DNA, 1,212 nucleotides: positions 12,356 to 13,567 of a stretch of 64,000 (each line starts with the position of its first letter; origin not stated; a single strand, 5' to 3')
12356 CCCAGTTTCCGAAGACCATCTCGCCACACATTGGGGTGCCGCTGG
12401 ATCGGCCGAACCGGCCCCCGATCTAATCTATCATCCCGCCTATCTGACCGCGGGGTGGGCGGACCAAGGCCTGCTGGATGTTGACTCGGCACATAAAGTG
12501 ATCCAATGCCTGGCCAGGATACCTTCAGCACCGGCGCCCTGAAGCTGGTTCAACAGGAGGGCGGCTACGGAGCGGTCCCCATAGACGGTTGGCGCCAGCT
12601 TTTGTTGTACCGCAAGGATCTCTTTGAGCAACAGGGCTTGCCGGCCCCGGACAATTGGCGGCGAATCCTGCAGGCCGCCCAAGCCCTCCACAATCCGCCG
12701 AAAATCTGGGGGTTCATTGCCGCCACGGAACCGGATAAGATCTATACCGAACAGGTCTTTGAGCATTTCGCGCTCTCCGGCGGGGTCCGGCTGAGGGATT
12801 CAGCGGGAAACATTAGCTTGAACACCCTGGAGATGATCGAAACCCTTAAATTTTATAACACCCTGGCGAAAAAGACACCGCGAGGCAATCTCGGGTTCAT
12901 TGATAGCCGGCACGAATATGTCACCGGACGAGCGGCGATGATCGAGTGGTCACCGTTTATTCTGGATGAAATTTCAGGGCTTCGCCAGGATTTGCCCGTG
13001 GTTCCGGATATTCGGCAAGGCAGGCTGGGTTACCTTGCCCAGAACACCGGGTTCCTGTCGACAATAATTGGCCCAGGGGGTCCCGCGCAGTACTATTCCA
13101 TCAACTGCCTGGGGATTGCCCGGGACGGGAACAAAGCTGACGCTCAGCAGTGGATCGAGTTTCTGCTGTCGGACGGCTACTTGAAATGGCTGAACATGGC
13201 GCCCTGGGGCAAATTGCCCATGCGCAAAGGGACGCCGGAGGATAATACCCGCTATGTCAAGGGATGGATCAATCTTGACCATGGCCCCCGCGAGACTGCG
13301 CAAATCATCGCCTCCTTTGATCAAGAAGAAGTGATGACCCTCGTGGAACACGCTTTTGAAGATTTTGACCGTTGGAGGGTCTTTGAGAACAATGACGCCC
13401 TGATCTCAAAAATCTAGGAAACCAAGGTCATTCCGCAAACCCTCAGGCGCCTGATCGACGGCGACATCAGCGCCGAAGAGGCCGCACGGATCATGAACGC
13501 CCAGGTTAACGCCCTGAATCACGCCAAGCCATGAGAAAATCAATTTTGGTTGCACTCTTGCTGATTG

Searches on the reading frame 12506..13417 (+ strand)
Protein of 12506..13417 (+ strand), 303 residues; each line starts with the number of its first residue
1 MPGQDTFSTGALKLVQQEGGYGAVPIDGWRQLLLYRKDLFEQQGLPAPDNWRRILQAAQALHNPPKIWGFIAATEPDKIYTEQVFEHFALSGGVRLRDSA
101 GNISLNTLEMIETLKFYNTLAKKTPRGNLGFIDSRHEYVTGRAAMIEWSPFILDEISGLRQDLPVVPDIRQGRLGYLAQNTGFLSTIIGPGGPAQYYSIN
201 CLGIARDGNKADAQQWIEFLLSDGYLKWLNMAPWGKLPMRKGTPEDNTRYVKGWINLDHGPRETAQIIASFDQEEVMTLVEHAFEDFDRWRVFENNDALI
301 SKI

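Call 50: search_protein_families(library=pfam, proteins=[window:12506-13417:+], max_evalue=0.00001)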
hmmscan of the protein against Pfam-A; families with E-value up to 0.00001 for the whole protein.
window:12506-13417:+ (303 aa): 1 family
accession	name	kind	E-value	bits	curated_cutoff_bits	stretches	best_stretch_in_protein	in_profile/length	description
PF01547.30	SBP_bac_1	-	2.7e-06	28.1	26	0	22-225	105-305/307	Bacterial extracellular solute-binding protein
